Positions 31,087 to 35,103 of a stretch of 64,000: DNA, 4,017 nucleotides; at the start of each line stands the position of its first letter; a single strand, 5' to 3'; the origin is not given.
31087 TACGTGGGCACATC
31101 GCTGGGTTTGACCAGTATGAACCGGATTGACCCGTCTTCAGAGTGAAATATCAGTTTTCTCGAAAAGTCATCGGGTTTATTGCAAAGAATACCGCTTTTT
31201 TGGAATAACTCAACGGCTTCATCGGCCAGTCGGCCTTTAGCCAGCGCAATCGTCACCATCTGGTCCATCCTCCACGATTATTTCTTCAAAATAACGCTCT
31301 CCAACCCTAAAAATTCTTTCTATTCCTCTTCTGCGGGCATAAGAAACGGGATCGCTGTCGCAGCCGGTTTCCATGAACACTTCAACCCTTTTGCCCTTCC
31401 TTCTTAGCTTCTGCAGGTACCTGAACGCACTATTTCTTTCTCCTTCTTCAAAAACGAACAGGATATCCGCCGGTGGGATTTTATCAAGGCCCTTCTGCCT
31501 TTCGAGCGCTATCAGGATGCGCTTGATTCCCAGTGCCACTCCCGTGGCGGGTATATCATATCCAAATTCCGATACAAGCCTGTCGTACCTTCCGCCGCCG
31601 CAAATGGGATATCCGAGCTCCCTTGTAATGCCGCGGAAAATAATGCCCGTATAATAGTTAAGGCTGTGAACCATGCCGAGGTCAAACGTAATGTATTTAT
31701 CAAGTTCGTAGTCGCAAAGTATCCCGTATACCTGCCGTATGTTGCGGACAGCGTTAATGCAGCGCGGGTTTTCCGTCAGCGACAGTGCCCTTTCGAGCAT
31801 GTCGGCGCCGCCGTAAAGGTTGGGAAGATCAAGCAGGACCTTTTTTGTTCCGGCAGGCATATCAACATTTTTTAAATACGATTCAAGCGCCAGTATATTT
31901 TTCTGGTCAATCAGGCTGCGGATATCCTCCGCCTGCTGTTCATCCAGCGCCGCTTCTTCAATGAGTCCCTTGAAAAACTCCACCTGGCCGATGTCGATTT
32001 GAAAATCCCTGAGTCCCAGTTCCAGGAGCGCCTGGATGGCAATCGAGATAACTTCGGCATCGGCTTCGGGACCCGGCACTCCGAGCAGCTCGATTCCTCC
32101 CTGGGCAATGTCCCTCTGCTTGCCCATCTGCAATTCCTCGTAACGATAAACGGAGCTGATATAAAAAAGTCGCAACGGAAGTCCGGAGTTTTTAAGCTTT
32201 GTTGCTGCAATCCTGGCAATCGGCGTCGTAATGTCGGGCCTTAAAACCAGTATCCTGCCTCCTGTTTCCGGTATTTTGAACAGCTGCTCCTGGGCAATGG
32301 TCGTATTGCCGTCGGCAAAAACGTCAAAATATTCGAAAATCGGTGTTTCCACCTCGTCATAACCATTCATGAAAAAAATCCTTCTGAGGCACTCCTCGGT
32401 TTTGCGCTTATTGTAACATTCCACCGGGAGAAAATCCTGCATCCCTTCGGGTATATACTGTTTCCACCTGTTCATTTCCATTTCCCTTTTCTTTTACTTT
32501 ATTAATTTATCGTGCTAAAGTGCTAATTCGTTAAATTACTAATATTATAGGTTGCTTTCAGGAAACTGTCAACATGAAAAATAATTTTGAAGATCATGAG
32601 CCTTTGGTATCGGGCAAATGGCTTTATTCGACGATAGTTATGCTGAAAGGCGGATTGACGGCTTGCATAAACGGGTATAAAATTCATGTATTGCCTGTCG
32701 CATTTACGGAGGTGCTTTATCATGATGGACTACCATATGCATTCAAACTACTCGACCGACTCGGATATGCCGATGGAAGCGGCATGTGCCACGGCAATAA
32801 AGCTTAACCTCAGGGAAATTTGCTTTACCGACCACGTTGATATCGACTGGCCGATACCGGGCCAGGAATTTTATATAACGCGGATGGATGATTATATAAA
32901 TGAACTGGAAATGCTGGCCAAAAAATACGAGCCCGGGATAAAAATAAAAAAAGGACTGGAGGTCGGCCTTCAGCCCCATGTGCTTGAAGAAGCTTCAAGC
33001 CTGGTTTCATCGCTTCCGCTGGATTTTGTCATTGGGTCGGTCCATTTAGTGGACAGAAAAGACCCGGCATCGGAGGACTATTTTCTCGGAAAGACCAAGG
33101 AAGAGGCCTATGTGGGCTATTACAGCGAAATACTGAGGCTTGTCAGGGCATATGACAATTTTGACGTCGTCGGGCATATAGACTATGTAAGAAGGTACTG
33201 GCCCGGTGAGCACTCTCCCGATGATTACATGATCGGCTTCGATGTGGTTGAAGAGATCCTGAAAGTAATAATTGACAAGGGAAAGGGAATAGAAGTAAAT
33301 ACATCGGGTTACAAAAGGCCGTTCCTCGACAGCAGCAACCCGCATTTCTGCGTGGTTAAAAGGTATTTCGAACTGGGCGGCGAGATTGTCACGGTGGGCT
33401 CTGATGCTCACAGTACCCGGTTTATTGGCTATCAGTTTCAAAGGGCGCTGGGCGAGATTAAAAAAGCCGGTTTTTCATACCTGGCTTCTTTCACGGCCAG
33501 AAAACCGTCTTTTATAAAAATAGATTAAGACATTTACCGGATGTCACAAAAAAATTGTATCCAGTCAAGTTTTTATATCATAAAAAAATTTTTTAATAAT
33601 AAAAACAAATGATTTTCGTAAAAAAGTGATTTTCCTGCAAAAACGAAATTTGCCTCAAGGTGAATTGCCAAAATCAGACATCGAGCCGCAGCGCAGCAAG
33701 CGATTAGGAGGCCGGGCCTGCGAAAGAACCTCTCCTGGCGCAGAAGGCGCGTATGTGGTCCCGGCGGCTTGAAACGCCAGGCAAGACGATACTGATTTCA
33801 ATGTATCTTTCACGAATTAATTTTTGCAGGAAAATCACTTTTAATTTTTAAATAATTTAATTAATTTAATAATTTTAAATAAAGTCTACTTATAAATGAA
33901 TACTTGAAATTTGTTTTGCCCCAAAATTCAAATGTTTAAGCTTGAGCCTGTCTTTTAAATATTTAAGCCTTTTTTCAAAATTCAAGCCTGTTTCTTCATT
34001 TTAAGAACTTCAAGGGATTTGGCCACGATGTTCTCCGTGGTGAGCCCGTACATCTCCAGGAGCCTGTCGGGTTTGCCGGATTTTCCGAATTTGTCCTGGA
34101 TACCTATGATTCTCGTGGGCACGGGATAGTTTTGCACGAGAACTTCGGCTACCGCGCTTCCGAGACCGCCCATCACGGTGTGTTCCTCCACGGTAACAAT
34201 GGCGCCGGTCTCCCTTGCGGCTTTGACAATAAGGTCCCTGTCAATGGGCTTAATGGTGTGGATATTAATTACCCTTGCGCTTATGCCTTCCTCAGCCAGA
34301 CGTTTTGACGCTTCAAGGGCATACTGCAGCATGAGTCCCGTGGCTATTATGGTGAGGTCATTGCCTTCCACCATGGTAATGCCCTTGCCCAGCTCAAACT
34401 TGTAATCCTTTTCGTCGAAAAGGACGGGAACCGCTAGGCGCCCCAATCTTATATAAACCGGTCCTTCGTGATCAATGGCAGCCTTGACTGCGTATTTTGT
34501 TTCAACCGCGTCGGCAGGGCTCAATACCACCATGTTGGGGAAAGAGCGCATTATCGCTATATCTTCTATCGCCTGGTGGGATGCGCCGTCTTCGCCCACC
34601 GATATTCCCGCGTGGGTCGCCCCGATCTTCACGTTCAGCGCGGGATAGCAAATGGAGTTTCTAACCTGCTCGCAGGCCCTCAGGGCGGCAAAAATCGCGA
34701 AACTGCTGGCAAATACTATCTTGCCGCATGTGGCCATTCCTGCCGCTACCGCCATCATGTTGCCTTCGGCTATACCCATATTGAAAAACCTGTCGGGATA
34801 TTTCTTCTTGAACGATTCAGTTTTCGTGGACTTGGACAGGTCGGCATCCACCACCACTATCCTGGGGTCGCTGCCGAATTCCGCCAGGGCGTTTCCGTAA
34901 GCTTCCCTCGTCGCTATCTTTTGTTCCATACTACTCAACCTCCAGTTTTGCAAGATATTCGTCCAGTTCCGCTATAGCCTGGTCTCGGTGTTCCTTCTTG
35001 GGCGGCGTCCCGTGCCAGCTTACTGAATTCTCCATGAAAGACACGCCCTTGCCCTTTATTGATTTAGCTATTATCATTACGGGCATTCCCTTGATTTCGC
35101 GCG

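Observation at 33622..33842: Unclassified ~220-bp hairpin element with terminal inverted repeats, three copies in this window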

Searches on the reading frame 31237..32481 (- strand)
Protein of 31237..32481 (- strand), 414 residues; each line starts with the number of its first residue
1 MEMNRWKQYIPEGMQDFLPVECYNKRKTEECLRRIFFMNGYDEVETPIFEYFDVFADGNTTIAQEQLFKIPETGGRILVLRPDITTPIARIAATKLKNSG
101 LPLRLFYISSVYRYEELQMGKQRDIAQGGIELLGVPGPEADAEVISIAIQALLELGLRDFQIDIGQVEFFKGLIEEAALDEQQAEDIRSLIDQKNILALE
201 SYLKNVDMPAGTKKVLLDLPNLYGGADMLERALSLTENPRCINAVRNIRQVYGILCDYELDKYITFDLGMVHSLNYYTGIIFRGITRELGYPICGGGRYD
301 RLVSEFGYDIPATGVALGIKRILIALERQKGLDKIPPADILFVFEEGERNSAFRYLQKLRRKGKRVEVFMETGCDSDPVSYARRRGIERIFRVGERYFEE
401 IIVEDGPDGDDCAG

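Call 18: search_protein_families(library=pfam, proteins=[window:31237-32481:-])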
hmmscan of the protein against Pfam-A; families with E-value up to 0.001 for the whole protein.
window:31237-32481:- (414 aa): 2 families
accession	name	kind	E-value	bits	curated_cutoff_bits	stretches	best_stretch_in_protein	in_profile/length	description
PF13393.11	tRNA-synt_His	-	3.4e-76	256.9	25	1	13-322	1-308/308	Histidyl-tRNA synthetase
PF00587.30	tRNA-synt_2b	-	1.3e-06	29.1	29.3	1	72-161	5-100/179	tRNA synthetase class II core domain (G, H, P, S and T)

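Call 30: find_homologous_proteins(query=window:31237-32481:-, max_evalue=1e-60)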
Query window:31237-32481:- (414 aa): 5544 proteins with E <= 1e-60 among 8000 candidates; the best 120 are listed.
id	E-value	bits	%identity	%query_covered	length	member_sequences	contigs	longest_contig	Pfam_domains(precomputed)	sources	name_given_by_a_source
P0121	4.1e-276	933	100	100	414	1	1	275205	PF13393.12,PF00587.31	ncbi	-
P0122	2.6e-207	707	77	99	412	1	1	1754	PF13393.12,PF00587.31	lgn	-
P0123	7.4e-168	577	64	94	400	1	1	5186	PF13393.12,PF00587.31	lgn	-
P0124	5.1e-167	574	63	97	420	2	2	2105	PF13393.12,PF00587.31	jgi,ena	-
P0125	5.7e-166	570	65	94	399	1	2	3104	PF13393.12,PF00587.31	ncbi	-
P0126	5.7e-164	564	64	92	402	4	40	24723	PF13393.12,PF00587.31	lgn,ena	-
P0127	1.4e-163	563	62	97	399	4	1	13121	PF13393.12,PF00587.31,PF00152.26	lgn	-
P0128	2.2e-163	562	60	97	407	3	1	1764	PF13393.12,PF00587.31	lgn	-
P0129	3.0e-163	561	63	94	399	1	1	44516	PF13393.12,PF00587.31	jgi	-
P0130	7.3e-162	557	62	94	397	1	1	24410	PF13393.12,PF00587.31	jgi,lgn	jgi:ATP phosphoribosyltransferase regulatory subunit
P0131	1.2e-160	553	61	96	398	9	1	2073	PF13393.12,PF00587.31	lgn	-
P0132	3.6e-159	548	61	96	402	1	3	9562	PF13393.12,PF00587.31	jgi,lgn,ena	-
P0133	1.3e-157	543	62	94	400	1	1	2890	PF13393.12,PF00587.31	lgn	-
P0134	9.3e-157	540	61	97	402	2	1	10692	PF13393.12,PF00587.31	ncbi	-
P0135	1.0e-156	540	62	97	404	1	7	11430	PF13393.12,PF00587.31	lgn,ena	-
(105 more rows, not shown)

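Call 40: find_encoding_contigs(protein=P0122, flank=5000, max_places=5)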
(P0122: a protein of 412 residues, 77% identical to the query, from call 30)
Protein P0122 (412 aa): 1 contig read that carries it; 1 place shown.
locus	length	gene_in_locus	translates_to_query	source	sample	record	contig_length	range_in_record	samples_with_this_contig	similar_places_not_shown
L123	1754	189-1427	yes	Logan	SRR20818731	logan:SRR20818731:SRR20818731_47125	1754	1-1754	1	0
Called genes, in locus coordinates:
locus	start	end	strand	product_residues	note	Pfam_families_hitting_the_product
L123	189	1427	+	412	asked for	PF13393:tRNA-synt_His, PF00587:tRNA-synt_2b (weak)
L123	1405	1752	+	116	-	?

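Call 43: find_encoding_contigs(protein=P0126, flank=10000, max_places=4)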
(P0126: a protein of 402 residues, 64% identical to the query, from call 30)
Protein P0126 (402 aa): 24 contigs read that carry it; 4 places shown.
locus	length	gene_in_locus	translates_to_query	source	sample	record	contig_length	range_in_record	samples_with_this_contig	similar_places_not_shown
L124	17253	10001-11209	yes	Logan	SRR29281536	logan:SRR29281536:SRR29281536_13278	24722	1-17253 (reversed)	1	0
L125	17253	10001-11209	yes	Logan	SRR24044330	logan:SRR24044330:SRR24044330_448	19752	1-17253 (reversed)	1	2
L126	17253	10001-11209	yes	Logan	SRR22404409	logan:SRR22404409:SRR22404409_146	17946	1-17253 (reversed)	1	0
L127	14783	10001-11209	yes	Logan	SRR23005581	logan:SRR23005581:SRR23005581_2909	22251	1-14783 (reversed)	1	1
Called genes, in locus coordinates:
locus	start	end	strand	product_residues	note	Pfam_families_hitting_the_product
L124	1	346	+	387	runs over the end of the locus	PF05384:DegS, PF07730:HisKA_3, PF02518:HATPase_c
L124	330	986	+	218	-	PF00072:Response_reg, PF00196:GerE, PF08281:Sigma70_r4_2 (weak)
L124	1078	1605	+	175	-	-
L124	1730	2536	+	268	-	PF03575:Peptidase_S51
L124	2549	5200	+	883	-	PF18921:Cyanophycin_syn, PF02222:ATP-grasp (weak), PF02786:CPSase_L_D2, PF07478:Dala_Dala_lig_C, PF08443:RimK, PF13549:ATP-grasp_5, PF08245:Mur_ligase_M, PF02875:Mur_ligase_C, +3 more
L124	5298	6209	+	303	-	PF09924:LPG_synthase_C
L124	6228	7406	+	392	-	PF00583:Acetyltransf_1 (weak), PF13527:Acetyltransf_9, PF13508:Acetyltransf_7 (weak), PF17668:Acetyltransf_17, PF13530:SCP2_2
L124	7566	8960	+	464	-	-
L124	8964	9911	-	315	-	PF02811:PHP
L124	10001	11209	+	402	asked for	PF13393:tRNA-synt_His, PF00587:tRNA-synt_2b (weak)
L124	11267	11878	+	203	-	PF01634:HisG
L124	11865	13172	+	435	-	PF00815:Histidinol_dh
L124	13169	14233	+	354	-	PF00155:Aminotran_1_2, PF04864:Alliinase_C (weak)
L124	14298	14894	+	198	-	PF00475:IGPD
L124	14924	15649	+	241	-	PF00977:His_biosynth, PF01207:Dus (weak)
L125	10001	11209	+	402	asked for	PF13393:tRNA-synt_His, PF00587:tRNA-synt_2b (weak)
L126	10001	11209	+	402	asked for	PF13393:tRNA-synt_His, PF00587:tRNA-synt_2b (weak)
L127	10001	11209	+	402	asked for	PF13393:tRNA-synt_His, PF00587:tRNA-synt_2b (weak)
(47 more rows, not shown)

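Call 44: find_encoding_contigs(protein=P0129, flank=10000, max_places=3)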
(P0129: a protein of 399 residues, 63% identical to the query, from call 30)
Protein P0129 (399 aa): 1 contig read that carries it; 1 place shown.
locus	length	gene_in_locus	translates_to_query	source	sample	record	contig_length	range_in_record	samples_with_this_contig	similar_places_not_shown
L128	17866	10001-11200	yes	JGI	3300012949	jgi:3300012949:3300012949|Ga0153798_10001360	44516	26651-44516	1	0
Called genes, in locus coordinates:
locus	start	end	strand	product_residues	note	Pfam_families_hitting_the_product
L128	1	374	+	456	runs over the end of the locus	-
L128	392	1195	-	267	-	PF02811:PHP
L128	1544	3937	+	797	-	PF01966:HD (weak), PF18211:Csm1_B, PF22335:Cas10-Cmr2_palm2, PF20824:Cmr2_hel_dom2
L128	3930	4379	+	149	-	PF03750:Csm2_III-A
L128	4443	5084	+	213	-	PF03787:RAMPs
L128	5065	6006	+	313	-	PF17953:Csm4_C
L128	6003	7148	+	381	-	PF03787:RAMPs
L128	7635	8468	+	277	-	PF10040:CRISPR_Cas6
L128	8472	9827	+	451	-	PF22208:Cas_Csm6_CARF, PF22206:Cas_Csm6_6H, PF09659:Cas_Csm6_HEPN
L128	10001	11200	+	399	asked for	PF13393:tRNA-synt_His, PF00587:tRNA-synt_2b (weak)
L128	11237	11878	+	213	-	PF01634:HisG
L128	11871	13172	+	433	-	PF00815:Histidinol_dh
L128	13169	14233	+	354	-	PF00155:Aminotran_1_2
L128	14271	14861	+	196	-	PF00475:IGPD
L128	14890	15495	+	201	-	PF00117:GATase, PF01174:SNO (faint), PF07685:GATase_3 (faint), PF07722:Peptidase_C26 (weak)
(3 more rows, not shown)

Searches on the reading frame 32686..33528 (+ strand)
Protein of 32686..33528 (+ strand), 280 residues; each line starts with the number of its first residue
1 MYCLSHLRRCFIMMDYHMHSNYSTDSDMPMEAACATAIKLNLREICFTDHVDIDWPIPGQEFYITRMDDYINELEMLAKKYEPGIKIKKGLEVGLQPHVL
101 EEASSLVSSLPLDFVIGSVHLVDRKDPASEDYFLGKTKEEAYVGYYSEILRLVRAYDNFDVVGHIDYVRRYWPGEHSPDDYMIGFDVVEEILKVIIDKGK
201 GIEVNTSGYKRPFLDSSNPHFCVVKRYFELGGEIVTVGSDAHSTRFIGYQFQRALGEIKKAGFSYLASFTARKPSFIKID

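Call 13: find_encoding_contigs(protein=window:32686-33528:+, flank=3000, max_places=8)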
Protein window:32686-33528:+ (280 aa): no gene with exactly this product is on record in the collection.

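Call 18: search_protein_families(library=pfam, proteins=[window:32686-33528:+])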
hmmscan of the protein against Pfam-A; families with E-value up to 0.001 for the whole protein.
window:32686-33528:+ (280 aa): 1 family
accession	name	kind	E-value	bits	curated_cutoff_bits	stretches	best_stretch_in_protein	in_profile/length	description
PF02811.25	PHP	-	2e-31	110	26.4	1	15-207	1-164/164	PHP domain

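Call 67: find_homologous_proteins(query=window:32686-33528:+, max_evalue=1e-50)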
Query window:32686-33528:+ (280 aa): 754 proteins with E <= 1e-50 among 5023 candidates; the best 120 are listed.
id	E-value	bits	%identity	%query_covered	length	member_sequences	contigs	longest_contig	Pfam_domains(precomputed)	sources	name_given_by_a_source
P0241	1.0e-179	614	100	96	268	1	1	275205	PF02811.27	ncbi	-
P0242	7.5e-100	352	56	96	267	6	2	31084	PF02811.27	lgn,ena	-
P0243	1.7e-98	348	55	98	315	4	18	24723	PF02811.27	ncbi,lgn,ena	-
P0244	2.0e-96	341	56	96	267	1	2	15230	PF02811.27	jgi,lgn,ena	-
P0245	1.9e-95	338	56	96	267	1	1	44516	PF02811.27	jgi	-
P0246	1.3e-89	319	55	94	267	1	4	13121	PF02811.27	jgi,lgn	-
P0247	3.9e-85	304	51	95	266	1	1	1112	PF02811.27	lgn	-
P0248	9.7e-84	299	49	95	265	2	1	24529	PF02811.27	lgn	-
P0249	2.0e-83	298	50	95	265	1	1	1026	PF02811.27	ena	-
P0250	3.7e-83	297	48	95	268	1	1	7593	PF02811.27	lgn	-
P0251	2.4e-81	291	49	95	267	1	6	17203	PF02811.27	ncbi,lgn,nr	ncbi:MAG TPA: histidinol-phosphatase HisJ family protein [Clostridia bacterium]|nr:histidinol-phosph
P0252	5.2e-81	290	49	95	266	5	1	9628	PF02811.27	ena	-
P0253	1.1e-80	289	50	96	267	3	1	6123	PF02811.27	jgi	-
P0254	1.6e-80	289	49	93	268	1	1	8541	PF02811.27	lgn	-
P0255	4.8e-80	287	48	96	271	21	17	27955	PF02811.27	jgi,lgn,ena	jgi:histidinol-phosphatase (PHP family)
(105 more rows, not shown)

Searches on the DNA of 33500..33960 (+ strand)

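Call 7: search_rna_families(source=window, start=33500, end=33960, threshold=evalue, max_evalue=10, show_alignments=3)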
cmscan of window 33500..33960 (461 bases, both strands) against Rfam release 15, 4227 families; matches with E-value up to 10: 7.
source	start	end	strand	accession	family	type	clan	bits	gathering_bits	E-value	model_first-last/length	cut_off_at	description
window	33553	33600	+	RF02064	STnc370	Gene; sRNA;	-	19.7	54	5.8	1-71/71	no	Enterobacterial sRNA STnc370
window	33586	33876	-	RF02546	LSU_trypano_mito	Gene; rRNA;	CL00112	16.5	60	0.22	163-561/561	no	Trypanosomatid mitochondrial large subunit ribosomal RNA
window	33910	33960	+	RF02688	RAGATH-13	Gene; ribozyme;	-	16.3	80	2.5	1-51/95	3'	RAGATH-13 RNA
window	33567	33908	+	RF02546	LSU_trypano_mito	Gene; rRNA;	CL00112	15.8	60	0.33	190-561/561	no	Trypanosomatid mitochondrial large subunit ribosomal RNA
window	33532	33589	-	RF01164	SNORD107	Gene; snRNA; snoRNA; CD-box;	-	15.5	50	5.6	1-74/74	no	Small nucleolar RNA SNORD107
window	33597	33659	-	RF04255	MIR8001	Gene; miRNA;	-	15.1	90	6.1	1-67/67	no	MIR8001 microRNA precursor family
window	33644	33668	+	RF00372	sroH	Gene; sRNA;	-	13.1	80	0.72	137-161/161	no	sroH RNA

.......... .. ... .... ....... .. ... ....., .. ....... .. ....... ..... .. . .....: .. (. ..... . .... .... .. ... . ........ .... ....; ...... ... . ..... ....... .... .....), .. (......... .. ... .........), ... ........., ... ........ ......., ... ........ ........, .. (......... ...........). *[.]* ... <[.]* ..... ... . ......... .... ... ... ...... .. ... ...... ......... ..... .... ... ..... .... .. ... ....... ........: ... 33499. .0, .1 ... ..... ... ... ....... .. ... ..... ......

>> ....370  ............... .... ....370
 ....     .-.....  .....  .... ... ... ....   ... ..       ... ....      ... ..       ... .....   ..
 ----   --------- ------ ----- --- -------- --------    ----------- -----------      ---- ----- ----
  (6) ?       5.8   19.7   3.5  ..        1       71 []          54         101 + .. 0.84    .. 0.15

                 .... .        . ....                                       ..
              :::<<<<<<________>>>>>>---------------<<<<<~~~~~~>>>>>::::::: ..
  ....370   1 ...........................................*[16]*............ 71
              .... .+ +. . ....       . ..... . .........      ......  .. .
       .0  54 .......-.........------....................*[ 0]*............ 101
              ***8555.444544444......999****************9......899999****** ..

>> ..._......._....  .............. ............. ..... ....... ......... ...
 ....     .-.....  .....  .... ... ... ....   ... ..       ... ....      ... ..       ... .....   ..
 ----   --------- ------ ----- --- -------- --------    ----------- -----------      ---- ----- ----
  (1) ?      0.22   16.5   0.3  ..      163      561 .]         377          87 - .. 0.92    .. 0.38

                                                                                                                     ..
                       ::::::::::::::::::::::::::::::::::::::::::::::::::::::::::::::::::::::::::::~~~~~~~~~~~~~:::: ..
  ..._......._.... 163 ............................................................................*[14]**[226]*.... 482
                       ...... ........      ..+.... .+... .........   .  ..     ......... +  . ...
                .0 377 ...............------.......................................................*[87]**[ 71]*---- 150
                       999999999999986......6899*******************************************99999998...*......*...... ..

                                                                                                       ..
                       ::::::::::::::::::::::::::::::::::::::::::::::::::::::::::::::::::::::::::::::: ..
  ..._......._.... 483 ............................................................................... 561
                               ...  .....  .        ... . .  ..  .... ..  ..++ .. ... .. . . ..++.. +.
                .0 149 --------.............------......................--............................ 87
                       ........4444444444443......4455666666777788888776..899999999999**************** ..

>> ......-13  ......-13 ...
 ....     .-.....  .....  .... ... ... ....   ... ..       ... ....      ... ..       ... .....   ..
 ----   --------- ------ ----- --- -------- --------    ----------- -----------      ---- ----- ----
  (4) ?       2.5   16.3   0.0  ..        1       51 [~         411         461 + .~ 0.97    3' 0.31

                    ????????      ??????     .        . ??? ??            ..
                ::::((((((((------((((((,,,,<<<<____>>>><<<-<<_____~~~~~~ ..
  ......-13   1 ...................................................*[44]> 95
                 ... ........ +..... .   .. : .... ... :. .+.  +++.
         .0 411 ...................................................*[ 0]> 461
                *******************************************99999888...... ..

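Call 71: search_dna_similar(query=window:33615-33660:+, collection=plasmids, mode=distant, max_evalue=10, max_rows=15)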
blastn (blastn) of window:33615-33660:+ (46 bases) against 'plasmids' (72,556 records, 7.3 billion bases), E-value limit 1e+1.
Records with a match: 20; places in all: 20; records where one place covers at least 80% of the query: 0.
Best place of each record, by identity: >=99% 2; 95-99% 2; 90-95% 4; 80-90% 12.
By first word of the organism name: Clostridium 5; Ralstonia 3; Bacillus 3; Escherichia 2; Nicoliella 1; Vibrio 1; Azospira 1; Paenibacillus 1; Nostoc 1; Arthrobacter 1; and 1 more.
By predicted mobility (MOB-suite, as given by PLSDB): non-mobilizable 15; mobilizable 3; conjugative 2.
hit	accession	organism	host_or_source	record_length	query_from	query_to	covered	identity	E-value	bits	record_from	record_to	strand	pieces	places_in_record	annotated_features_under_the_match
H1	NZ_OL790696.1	Escherichia coli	-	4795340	6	41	78%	83.3%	3e+0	36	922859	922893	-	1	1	none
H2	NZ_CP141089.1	Escherichia coli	Homo sapiens,Infected Human Urine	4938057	6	41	78%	83.3%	3e+0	36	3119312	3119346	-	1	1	none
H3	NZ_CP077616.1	Clostridium estertheticum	single colony,bovine feces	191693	2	34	72%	84.8%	3e+0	37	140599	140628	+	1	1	MerR family transcriptional regulator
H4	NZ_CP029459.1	Clostridium novyi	swine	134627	3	33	67%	87.1%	2e-1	39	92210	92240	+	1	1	nucleotidyltransferase family protein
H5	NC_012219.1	Clostridium botulinum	-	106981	3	33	67%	87.1%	2e-1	39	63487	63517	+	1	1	nucleotidyltransferase family protein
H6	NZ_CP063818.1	Clostridium botulinum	Mink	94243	3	33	67%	87.1%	2e-1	39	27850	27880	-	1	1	nucleotidyltransferase family protein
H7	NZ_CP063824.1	Clostridium botulinum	Ham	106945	3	33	67%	87.1%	2e-1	39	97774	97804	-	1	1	nucleotidyltransferase family protein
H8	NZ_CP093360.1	Nicoliella spurrieriana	Tetragonula carbonaria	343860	10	37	61%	89.3%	7e-1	38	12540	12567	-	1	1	alpha-glucosidase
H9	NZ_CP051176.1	Ralstonia solanacearum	Whole organism,tomato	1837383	16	43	61%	89.3%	9e+0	35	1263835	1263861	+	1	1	none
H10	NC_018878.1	Bacillus thuringiensis Bt407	-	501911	7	33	59%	88.9%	3e+0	37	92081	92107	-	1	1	helix-hairpin-helix domain-containing protein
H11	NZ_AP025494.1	Vibrio gigantis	-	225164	1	27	59%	88.9%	3e+0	37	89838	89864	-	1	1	Y-family DNA polymerase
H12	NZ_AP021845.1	Azospira sp. I09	-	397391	5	32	61%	85.7%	9e+0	34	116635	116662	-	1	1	hypothetical protein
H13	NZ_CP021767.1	Ralstonia solanacearum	Solanum lycopersicum,Tomato with ...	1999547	16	40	54%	92.0%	9e+0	34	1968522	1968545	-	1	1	none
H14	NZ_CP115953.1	Ralstonia solanacearum CFBP2957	Solanum lycopersicum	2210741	16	40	54%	92.0%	9e+0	34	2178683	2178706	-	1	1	none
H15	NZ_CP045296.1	Paenibacillus cellulositrophicus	cell culture,Thai soil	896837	2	25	52%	91.7%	3e+0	36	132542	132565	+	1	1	TetR/AcrR family transcriptional regulator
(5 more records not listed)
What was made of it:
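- On Prokaryotic MITE: Only chance-level matches turned up in plasmids (call 71).
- No IS end matches in the plasmid collection (call 71).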

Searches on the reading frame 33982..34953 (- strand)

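Call 18: search_protein_families(library=pfam, proteins=[window:33982-34953:-])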
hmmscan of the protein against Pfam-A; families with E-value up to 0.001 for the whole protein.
window:33982-34953:- (323 aa): 4 families
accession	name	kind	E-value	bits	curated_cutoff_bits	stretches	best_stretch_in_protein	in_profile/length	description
PF02779.29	Transket_pyr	-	1.7e-45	155.2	27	1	12-175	2-172/174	Transketolase, pyrimidine binding domain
PF02780.25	Transketolase_C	-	5.2e-35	120.5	25.9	1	189-309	1-124/124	Transketolase, C-terminal domain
PF22613.1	Transketolase_C_1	-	3.5e-08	34.1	27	1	197-305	11-113/113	Transketolase-like TK C-terminal domain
PF17147.9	PFOR_II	-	0.00035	21.3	27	1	199-275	2-78/102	Pyruvate:ferredoxin oxidoreductase core domain II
